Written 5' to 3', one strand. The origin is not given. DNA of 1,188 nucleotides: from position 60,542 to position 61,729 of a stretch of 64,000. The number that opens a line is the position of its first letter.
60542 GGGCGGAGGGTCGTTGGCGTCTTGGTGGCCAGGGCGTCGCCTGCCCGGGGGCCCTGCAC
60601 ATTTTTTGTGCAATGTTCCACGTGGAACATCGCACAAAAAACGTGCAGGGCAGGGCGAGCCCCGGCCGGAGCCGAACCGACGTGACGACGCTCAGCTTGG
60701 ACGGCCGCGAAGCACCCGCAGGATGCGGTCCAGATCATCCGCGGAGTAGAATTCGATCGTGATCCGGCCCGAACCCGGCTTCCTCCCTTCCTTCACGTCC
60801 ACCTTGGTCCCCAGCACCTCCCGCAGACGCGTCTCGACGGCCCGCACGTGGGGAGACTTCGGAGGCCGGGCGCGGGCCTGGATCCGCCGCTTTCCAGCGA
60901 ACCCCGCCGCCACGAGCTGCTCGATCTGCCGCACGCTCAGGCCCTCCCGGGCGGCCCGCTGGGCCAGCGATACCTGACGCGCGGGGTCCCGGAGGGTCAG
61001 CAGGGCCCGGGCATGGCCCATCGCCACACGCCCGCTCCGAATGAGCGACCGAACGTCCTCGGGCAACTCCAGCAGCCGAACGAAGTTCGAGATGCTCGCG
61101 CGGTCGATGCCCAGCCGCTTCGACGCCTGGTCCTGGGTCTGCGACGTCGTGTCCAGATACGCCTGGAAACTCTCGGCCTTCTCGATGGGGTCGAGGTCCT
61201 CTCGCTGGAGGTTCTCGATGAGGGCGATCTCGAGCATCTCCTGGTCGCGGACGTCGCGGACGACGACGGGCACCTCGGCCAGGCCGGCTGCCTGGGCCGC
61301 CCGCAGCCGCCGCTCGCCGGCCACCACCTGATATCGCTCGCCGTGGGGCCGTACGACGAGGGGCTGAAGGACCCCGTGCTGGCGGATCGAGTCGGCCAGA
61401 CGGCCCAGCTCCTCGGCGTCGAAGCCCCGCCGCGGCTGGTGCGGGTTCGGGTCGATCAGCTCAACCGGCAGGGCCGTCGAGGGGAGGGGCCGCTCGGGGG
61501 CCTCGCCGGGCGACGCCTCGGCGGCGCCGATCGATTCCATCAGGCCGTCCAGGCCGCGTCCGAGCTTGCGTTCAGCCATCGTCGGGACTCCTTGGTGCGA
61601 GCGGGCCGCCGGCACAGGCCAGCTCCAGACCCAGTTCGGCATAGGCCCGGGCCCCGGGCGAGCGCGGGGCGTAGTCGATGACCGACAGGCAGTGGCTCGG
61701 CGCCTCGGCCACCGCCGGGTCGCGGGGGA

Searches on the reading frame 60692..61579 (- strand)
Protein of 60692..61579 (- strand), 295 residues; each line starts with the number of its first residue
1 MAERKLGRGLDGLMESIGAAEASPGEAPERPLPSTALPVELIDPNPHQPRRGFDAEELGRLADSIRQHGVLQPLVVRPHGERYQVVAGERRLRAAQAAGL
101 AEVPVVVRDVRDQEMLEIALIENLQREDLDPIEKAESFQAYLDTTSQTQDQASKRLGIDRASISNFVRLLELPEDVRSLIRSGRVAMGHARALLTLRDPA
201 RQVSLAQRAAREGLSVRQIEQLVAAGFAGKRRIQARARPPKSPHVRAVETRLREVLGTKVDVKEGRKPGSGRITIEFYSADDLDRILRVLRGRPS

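Call 8: find_encoding_contigs(protein=window:60692-61579:-, flank=10000, max_places=6)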
Protein window:60692-61579:- (295 aa): 2 contigs read that carry it; 2 places shown.
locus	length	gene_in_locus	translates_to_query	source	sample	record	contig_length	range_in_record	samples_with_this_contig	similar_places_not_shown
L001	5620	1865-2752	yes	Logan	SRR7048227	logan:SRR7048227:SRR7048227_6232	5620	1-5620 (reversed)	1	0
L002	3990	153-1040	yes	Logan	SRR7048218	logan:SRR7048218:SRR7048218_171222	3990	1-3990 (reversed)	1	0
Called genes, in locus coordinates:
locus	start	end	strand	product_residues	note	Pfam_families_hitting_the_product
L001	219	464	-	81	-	PF00708:Acylphosphatase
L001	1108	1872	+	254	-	PF00142:Fer4_NifH (weak), PF01656:CbiA, PF02374:ArsA_ATPase (faint), PF06564:CBP_BcsQ (faint), PF09140:MipZ, PF10609:ParA, PF13614:AAA_31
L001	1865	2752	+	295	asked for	PF02195:ParB_N, PF17762:HTH_ParB, PF23552:ParB_C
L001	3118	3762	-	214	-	PF01467:CTP_transf_like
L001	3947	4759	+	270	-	-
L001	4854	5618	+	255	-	?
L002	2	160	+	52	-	?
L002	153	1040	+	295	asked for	PF02195:ParB_N, PF17762:HTH_ParB, PF23552:ParB_C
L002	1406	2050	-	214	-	PF01467:CTP_transf_like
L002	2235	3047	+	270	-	-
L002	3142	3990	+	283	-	?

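Call 10: search_protein_families(library=pfam, proteins=[window:60692-61579:-])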
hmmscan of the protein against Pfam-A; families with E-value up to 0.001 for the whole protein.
window:60692-61579:- (295 aa): 3 families
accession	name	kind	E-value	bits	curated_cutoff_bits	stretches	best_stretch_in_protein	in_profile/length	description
PF02195.25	ParB_N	-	4.6e-35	120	26.3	1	36-125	5-95/95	ParB N-terminal domain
PF17762.8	HTH_ParB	-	2.8e-31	108.1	22.6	1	127-224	1-98/102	ParB HTH domain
PF23552.2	ParB_C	-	6.3e-13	48.4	23.8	1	241-290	1-49/50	ParB dimerisation domain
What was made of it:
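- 60692..61579 (-): parB (295 aa), a canonical CTP-type chromosomal ParB with the GERRLRA motif. Pfam ParB_N, HTH_ParB and ParB_C (call 10).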

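Call 11: find_related_loci(query=window:60692-61579:-, collection=genome_contigs, flank=6000)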
Query window:60692-61579:- (295 aa) in genome_contigs; peptide patterns used: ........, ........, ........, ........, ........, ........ (x = any residue, [..] = any of these).
600 stretches matched a pattern (row limit reached: there are more); 193 encode a relative of the query (tblastn E <= 1e-3); the best 80 are kept; 80 distinct loci.
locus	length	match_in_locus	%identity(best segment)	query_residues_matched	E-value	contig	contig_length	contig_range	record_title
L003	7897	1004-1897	48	1-295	1e-76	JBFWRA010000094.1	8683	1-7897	MAG: Isosphaeraceae bacterium isolate CA_2019_TPBF_196 NODE_32795_length_8683_cov_2.412693_TPBF, whole genome shotgun se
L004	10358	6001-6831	47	1-290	4e-74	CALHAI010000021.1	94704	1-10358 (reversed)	MAG: uncultured Blastocatellia bacterium isolate H1_Bin_METABAT__179_1_1 genome assembly, contig: c_000000242712, whole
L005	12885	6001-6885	46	4-292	1e-73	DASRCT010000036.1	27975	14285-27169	MAG TPA_asm: Bryobacteraceae bacterium isolate SMAG_U9960 k141_471863, whole genome shotgun sequence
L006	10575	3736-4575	47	1-290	2e-73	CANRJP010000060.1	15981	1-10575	MAG: uncultured Clostridia bacterium isolate Lapin-021__bin62 genome assembly, contig: Lapin-021__NODE_4165_length_15981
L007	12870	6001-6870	45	6-291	6e-73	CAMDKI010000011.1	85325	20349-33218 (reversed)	MAG: Chitinophaga pinensis isolate MsE-30jul19-192 genome assembly, contig: MsE-30jul19-C330, whole genome shotgun seque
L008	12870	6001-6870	45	6-291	7e-73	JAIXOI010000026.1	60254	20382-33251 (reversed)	MAG: Sphingobacteriales bacterium isolate C1_MAG_00009 C1_MAG_00009_000000000041, whole genome shotgun sequence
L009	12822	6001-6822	46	6-292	6e-70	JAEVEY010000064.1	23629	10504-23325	MAG: Candidatus Thermoflexus sinensis isolate QQ.bin.28 NODE_2911_length_23629_cov_37.6577, whole genome shotgun sequenc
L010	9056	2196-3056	44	3-292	2e-69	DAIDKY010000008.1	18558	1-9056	MAG TPA_asm: bacterium isolate clean414 NODE_8_length_18558_cov_3.237974, whole genome shotgun sequence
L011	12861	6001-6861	41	6-290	2e-69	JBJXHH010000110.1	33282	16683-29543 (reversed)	MAG: Chitinophagales bacterium isolate F1F2.bin.102 k127_7325699, whole genome shotgun sequence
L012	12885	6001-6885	41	1-293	3e-69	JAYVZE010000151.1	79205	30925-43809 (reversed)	MAG: Blastocatellia bacterium isolate GL88_UP_metabat_53 GL88_UP_metabat_53_150, whole genome shotgun sequence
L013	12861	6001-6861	44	1-290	3e-69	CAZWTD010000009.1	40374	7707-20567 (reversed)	MAG TPA_asm: uncultured Gammaproteobacteria bacterium isolate binchicken_co115_111 genome assembly, contig: NODE_1694_le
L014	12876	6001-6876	45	4-290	2e-68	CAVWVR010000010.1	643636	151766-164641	MAG: Terriglobia bacterium isolate MFD09671.bin.1.203 genome assembly, contig: contig_26003, whole genome shotgun sequen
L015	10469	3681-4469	46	29-286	1e-68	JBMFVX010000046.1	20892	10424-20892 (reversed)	MAG: Phycisphaerae bacterium isolate KM4364-03 NODE_46_length_20892_cov_88.426567, whole genome shotgun sequence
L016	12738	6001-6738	48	42-291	5e-68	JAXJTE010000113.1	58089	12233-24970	MAG: Caryophanon sp. isolate DOME_MAG_4362 4362_C0308_k141_300411, whole genome shotgun sequence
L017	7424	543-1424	42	6-290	8e-68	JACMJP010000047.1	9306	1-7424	MAG: Chitinophagales bacterium isolate ES-bin-175 ES-bin-175-contig-k141_752544, whole genome shotgun sequence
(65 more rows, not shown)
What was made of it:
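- Tried and rejected: The genome_contigs scan with ParB gave at best 48% identity (call 11).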

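Call 12: find_homologous_proteins(query=window:60692-61579:-, max_evalue=1e-40)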
Query window:60692-61579:- (295 aa): 7862 proteins with E <= 1e-40 among 8000 candidates; the best 120 are listed.
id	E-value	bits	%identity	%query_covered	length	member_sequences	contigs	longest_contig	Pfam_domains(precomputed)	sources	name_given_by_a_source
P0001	4.9e-180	615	100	100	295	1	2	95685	PF17762.9,PF23552.3,PF02195.27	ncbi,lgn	-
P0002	1.0e-125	437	72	98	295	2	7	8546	PF23433.2,PF17762.9,PF23552.3,PF02195.27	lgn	-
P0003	2.5e-112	393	65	99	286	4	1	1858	PF17762.9,PF23552.3,PF02195.27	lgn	-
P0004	1.1e-111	391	66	97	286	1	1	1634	PF17762.9,PF23552.3,PF02195.27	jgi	-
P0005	1.0e-107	378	64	97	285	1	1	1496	PF17762.9,PF23552.3,PF02195.27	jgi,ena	jgi:ParB family chromosome partitioning protein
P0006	3.6e-107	376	64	97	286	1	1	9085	PF17762.9,PF23552.3,PF02195.27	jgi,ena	-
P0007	4.0e-107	376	65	86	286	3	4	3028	PF17762.9,PF23552.3,PF02195.27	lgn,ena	-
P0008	2.3e-106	374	63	97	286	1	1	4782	PF17762.9,PF23552.3,PF02195.27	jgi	jgi:ParB family chromosome partitioning protein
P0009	6.9e-106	372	63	97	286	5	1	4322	PF17762.9,PF23552.3,PF02195.27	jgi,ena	-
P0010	7.2e-105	369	61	97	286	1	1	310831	PF17762.9,PF23552.3,PF02195.27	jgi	jgi:ParB family transcriptional regulator, chromosome partitioning protein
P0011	2.4e-104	367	62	97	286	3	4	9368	PF23433.2,PF17762.9,PF23552.3,PF02195.27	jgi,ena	-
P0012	4.5e-104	366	64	97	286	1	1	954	PF17762.9,PF23552.3,PF02195.27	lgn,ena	-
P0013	4.8e-104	366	62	97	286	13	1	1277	PF23433.2,PF17762.9,PF23552.3,PF02195.27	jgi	jgi:ParB family chromosome partitioning protein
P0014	7.8e-104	365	61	97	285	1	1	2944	PF23433.2,PF17762.9,PF23552.3,PF02195.27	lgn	-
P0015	8.8e-104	365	62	97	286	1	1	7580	PF17762.9,PF23552.3,PF02195.27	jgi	jgi:ParB family transcriptional regulator, chromosome partitioning protein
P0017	1.6e-103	364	61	99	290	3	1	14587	PF17762.9,PF23552.3,PF02195.27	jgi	-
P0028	3.1e-101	357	61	99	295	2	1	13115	PF17762.9,PF23552.3,PF02195.27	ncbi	-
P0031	7.8e-101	355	61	97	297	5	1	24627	PF17762.9,PF23552.3,PF02195.27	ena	-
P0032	1.0e-100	355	61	97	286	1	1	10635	PF17762.9,PF23552.3,PF02195.27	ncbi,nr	ncbi:MAG: ParB/RepB/Spo0J family partition protein [Planctomycetota bacterium]|nr:ParB/RepB/Spo0J fa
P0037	2.5e-100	354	60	97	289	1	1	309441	PF17762.9,PF23552.3,PF02195.27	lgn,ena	-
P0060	1.7e-98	348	62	97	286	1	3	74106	PF17762.9,PF23552.3,PF02195.27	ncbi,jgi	-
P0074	1.3e-97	345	62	97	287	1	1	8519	PF17762.9,PF23552.3,PF02195.27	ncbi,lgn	-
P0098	1.3e-94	335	59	97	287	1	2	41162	PF17762.9,PF23552.3,PF02195.27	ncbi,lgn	-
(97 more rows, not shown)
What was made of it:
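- Tried and rejected: The protein search gave nothing between 72% and 100% (call 12).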

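Call 14: find_encoding_contigs(protein=P0002, flank=5000, max_places=4)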
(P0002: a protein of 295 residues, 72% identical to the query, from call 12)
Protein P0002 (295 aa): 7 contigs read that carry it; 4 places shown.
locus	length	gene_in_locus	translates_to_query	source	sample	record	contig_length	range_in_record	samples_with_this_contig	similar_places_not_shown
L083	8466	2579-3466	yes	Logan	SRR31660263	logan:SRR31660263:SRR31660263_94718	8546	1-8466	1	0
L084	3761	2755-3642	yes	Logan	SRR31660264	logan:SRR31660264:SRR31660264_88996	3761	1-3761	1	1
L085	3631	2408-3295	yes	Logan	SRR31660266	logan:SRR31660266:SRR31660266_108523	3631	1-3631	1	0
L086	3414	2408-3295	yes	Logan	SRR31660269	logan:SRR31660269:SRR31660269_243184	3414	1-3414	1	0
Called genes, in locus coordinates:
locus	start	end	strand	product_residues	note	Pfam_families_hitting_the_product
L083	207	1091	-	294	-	PF12679:ABC2_membrane_2 (weak), PF12698:ABC2_membrane_3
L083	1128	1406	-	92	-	PF00708:Acylphosphatase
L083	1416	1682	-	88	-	-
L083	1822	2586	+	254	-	PF00142:Fer4_NifH (weak), PF01656:CbiA, PF02374:ArsA_ATPase (faint), PF06564:CBP_BcsQ, PF09140:MipZ, PF10609:ParA, PF13614:AAA_31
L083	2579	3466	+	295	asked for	PF02195:ParB_N, PF23433:DUF7119 (weak), PF17762:HTH_ParB, PF23552:ParB_C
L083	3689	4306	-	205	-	PF01467:CTP_transf_like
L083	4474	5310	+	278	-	-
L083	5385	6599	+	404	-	PF01969:Ni_insertion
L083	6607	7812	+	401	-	PF13506:Glyco_transf_21, PF00535:Glycos_transf_2, PF10111:Glyco_tranf_2_2, PF13641:Glyco_tranf_2_3, PF13632:Glyco_trans_2_3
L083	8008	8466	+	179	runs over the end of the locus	?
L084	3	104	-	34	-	?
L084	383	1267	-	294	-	PF12679:ABC2_membrane_2 (weak), PF12698:ABC2_membrane_3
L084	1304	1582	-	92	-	PF00708:Acylphosphatase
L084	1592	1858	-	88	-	-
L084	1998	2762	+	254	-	PF00142:Fer4_NifH (weak), PF01656:CbiA, PF02374:ArsA_ATPase (faint), PF06564:CBP_BcsQ, PF09140:MipZ, PF10609:ParA, PF13614:AAA_31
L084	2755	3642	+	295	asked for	PF02195:ParB_N, PF23433:DUF7119 (weak), PF17762:HTH_ParB, PF23552:ParB_C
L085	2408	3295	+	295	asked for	PF02195:ParB_N, PF23433:DUF7119 (weak), PF17762:HTH_ParB, PF23552:ParB_C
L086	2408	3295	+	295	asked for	PF02195:ParB_N, PF23433:DUF7119 (weak), PF17762:HTH_ParB, PF23552:ParB_C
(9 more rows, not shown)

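Call 15: find_encoding_contigs(protein=P0010, flank=5000, max_places=2)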
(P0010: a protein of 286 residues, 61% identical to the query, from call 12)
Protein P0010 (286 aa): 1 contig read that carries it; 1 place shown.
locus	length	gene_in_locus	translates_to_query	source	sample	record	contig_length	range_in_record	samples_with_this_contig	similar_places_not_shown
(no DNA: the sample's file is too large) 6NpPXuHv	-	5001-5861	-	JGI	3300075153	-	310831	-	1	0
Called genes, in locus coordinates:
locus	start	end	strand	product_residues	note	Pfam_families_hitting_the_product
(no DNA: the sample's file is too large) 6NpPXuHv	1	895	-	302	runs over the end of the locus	PF01261:AP_endonuc_2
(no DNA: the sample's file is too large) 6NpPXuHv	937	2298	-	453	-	PF13570:Beta-prop_ACSF4, PF13360:PQQ_2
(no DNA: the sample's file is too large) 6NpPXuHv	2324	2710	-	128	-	-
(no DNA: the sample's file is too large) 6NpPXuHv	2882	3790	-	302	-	PF12698:ABC2_membrane_3, PF12679:ABC2_membrane_2 (weak), PF10920:DUF2705 (faint)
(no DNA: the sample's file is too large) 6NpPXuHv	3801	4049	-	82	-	PF00708:Acylphosphatase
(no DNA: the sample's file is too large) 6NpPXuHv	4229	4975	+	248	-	PF00142:Fer4_NifH (weak), PF01656:CbiA, PF02374:ArsA_ATPase (weak), PF09140:MipZ (weak), PF10609:ParA, PF13614:AAA_31, PF06564:CBP_BcsQ (weak)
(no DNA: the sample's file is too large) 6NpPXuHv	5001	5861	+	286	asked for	PF02195:ParB_N, PF17762:HTH_ParB, PF23552:ParB_C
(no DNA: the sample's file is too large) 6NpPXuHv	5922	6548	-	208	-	PF01467:CTP_transf_like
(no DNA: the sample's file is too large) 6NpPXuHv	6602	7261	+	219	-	-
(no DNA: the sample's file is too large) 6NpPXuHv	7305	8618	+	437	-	PF01969:Ni_insertion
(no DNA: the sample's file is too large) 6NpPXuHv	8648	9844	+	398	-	PF13506:Glyco_transf_21, PF13641:Glyco_tranf_2_3, PF00535:Glycos_transf_2, PF10111:Glyco_tranf_2_2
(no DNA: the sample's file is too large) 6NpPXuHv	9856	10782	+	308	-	-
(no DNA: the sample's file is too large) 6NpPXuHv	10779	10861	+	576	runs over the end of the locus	-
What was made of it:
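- Tried and rejected: Its DNA could not be fetched (call 15).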

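Call 16: find_encoding_contigs(protein=P0028, flank=5000, max_places=2)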
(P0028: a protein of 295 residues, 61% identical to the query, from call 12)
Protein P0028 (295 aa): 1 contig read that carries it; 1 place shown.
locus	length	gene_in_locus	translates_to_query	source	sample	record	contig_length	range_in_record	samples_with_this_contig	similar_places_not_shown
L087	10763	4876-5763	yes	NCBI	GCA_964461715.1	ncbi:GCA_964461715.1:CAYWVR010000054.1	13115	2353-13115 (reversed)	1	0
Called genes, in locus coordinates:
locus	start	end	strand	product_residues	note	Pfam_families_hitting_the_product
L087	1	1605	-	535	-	?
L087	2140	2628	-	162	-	PF00258:Flavodoxin_1, PF03358:FMN_red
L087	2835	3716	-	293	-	PF26999:ABC-2_memb_rel (faint), PF12730:ABC2_membrane_4 (weak), PF12679:ABC2_membrane_2, PF10920:DUF2705 (faint), PF12698:ABC2_membrane_3 (weak)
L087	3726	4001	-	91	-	PF00708:Acylphosphatase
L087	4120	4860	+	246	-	PF00142:Fer4_NifH (faint), PF01656:CbiA, PF06564:CBP_BcsQ (faint), PF09140:MipZ (faint), PF10609:ParA (weak), PF13614:AAA_31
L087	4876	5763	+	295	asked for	PF02195:ParB_N, PF17762:HTH_ParB, PF23552:ParB_C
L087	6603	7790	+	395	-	PF00245:Alk_phosphatase, PF01676:Metalloenzyme (weak)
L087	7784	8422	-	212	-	PF01467:CTP_transf_like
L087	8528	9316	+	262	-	-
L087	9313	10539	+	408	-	PF01969:Ni_insertion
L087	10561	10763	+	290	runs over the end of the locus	-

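Call 17: find_encoding_contigs(protein=P0037, flank=5000, max_places=2)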
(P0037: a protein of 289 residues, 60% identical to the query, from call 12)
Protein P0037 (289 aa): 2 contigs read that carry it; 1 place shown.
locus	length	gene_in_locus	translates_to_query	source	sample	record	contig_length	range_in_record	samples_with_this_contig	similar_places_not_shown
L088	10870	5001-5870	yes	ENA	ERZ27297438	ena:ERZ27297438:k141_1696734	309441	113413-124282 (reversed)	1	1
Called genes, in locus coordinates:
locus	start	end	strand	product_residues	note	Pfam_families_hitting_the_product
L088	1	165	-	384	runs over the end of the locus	PF01784:DUF34_NIF3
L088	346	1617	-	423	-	PF01011:PQQ (faint), PF13570:Beta-prop_ACSF4, PF13360:PQQ_2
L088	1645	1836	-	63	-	-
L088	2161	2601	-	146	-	PF00258:Flavodoxin_1 (weak), PF03358:FMN_red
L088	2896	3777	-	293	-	PF12698:ABC2_membrane_3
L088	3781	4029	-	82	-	PF00708:Acylphosphatase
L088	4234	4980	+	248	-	PF00142:Fer4_NifH (faint), PF01656:CbiA, PF02374:ArsA_ATPase (weak), PF06564:CBP_BcsQ (faint), PF09140:MipZ (weak), PF10609:ParA, PF13614:AAA_31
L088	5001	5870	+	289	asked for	PF02195:ParB_N, PF17762:HTH_ParB, PF23552:ParB_C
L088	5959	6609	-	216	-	PF01467:CTP_transf_like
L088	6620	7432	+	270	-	-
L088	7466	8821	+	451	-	PF01969:Ni_insertion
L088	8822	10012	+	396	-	PF13506:Glyco_transf_21, PF10111:Glyco_tranf_2_2, PF13641:Glyco_tranf_2_3, PF00535:Glycos_transf_2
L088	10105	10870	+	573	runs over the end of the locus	-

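Call 34: search_solved_structures(query=window:60692-61579:-, max_evalue=1e-10, show_alignments=2)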
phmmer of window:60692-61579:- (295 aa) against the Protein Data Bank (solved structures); distinct sequences matched with E-value up to 1e-10: 13.
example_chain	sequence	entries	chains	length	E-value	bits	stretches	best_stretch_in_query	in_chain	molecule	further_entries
7bnk_A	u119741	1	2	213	1.5e-52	182.3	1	36-240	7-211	ParB family protein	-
6sdk_A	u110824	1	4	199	4.1e-52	180.9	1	41-223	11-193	Stage 0 sporulation protein J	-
7bnr_A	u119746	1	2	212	9.6e-52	179.6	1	36-240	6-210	ParB family protein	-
7o0n_A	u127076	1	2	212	1e-51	179.6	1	36-240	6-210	ParB family protein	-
1vz0_A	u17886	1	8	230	1.5e-51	179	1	34-224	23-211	Chromosome-partitioning protein Spo0J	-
6t1f_A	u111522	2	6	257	7.8e-50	173.4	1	3-226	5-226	Chromosome-partitioning protein ParB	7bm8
7nfu_A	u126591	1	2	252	5.6e-44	154.2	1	32-234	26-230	Nucleoid occlusion protein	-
7ng0_A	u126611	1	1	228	7.3e-44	153.8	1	37-234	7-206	Nucleoid occlusion protein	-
4umk_A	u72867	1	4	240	1.6e-41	146.1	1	4-223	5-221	PROBABLE CHROMOSOME-PARTITIONING PROTEIN PARB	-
7ol9_A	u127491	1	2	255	1.3e-39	139.8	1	35-236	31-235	Nucleoid occlusion protein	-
6s6h_A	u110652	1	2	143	1.6e-19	74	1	115-241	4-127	Chromosome-partitioning protein ParB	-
6y93_A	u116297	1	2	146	1.3e-18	71.1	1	115-236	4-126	Nucleoid occlusion protein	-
8qa8_A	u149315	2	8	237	5.4e-16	62.4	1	35-186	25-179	Transcriptional repressor protein KorB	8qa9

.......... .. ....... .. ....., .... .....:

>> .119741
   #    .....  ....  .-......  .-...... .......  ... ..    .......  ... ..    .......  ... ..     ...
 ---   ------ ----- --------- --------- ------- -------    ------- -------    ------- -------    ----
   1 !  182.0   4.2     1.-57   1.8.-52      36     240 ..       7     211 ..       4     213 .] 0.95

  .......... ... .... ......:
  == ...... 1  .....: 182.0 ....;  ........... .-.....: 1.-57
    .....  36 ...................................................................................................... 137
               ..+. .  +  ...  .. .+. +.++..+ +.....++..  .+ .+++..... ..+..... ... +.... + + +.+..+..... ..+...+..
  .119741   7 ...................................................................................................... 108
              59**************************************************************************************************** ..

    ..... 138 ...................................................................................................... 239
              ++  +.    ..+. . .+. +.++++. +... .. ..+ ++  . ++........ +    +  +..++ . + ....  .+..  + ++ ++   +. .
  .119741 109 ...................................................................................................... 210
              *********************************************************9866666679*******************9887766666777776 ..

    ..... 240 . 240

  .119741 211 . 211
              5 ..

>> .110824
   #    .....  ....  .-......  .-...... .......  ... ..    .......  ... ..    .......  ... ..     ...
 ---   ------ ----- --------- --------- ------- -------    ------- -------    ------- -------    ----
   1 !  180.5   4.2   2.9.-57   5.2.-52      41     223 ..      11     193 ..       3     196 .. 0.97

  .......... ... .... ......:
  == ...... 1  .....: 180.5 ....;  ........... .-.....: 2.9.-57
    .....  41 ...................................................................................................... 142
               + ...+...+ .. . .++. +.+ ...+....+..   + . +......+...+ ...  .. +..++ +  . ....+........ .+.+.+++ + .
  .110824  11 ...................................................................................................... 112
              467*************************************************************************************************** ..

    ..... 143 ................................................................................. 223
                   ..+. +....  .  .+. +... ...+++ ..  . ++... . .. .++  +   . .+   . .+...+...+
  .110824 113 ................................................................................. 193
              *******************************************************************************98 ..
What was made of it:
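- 60692..61579 (-): PDB matches 7bnk, 6sdk, 1vz0 and 6t1f at E 1e-50 to 1e-52 (call 34).
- Closest known: Chromosomal parS sites of the ParABS system. Same: ParB is most similar to the M. xanthus, B. subtilis, T. thermophilus and C. crescentus ParB structures (call 34).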

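Call 42: find_encoding_contigs(protein=P0032, flank=3000, max_places=1)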
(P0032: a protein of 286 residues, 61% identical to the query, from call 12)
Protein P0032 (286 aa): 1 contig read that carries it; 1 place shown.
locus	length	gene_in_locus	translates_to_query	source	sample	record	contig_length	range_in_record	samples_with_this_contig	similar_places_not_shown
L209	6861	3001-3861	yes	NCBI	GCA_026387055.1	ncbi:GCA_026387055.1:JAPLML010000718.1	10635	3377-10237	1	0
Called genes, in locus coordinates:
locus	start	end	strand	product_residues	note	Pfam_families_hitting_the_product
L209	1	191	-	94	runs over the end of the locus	-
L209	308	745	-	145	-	PF00258:Flavodoxin_1 (weak), PF03358:FMN_red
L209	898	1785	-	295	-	PF12679:ABC2_membrane_2 (weak), PF12698:ABC2_membrane_3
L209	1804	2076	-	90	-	PF00708:Acylphosphatase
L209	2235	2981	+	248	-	PF00142:Fer4_NifH (weak), PF01656:CbiA, PF02374:ArsA_ATPase (weak), PF06564:CBP_BcsQ (faint), PF09140:MipZ (faint), PF10609:ParA, PF13614:AAA_31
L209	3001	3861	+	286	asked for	PF02195:ParB_N, PF17762:HTH_ParB, PF23552:ParB_C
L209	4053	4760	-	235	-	PF01467:CTP_transf_like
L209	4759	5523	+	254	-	-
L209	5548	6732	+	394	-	PF01969:Ni_insertion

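Call 43: find_encoding_contigs(protein=P0060, flank=3000, max_places=1)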
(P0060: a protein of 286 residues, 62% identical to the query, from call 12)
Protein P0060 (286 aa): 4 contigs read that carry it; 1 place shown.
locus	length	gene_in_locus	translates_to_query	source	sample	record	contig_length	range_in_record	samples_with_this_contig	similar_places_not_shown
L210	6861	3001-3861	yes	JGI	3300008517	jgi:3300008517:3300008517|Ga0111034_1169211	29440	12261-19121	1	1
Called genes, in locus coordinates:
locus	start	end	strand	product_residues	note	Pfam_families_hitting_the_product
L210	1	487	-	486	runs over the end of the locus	PF13360:PQQ_2, PF13570:Beta-prop_ACSF4, PF13360:PQQ_2 (weak)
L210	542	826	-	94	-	-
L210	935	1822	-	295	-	PF12679:ABC2_membrane_2, PF12698:ABC2_membrane_3 (weak)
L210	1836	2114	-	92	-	PF00708:Acylphosphatase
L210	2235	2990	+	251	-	PF00142:Fer4_NifH (faint), PF01656:CbiA, PF02374:ArsA_ATPase (weak), PF06564:CBP_BcsQ, PF09140:MipZ (faint), PF10609:ParA, PF13614:AAA_31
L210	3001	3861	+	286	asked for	PF02195:ParB_N, PF17762:HTH_ParB, PF23552:ParB_C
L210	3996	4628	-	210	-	PF01467:CTP_transf_like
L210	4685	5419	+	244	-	-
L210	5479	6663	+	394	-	PF01969:Ni_insertion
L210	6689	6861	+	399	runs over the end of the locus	PF13506:Glyco_transf_21, PF00535:Glycos_transf_2, PF10111:Glyco_tranf_2_2, PF13641:Glyco_tranf_2_3, PF13632:Glyco_trans_2_3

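Call 44: find_encoding_contigs(protein=P0017, flank=3000, max_places=1)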
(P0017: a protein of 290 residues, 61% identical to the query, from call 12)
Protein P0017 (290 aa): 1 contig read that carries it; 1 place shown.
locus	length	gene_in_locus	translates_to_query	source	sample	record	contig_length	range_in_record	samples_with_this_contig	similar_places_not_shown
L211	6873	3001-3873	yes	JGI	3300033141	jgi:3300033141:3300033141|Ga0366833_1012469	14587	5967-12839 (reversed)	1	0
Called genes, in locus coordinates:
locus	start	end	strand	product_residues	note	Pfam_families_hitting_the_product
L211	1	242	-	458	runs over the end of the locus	PF13360:PQQ_2, PF13570:Beta-prop_ACSF4, PF13360:PQQ_2 (weak)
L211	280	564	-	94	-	-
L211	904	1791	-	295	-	-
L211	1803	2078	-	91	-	PF00708:Acylphosphatase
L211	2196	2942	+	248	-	PF00142:Fer4_NifH, PF01656:CbiA, PF02374:ArsA_ATPase (weak), PF09140:MipZ, PF10609:ParA (weak), PF13614:AAA_31, PF06564:CBP_BcsQ (weak)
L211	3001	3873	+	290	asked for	PF02195:ParB_N, PF17762:HTH_ParB, PF23552:ParB_C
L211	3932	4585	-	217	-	PF01467:CTP_transf_like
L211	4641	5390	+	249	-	-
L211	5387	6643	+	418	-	PF01969:Ni_insertion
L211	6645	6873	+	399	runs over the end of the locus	PF13506:Glyco_transf_21, PF13641:Glyco_tranf_2_3, PF00535:Glycos_transf_2, PF10111:Glyco_tranf_2_2, PF13632:Glyco_trans_2_3 (weak)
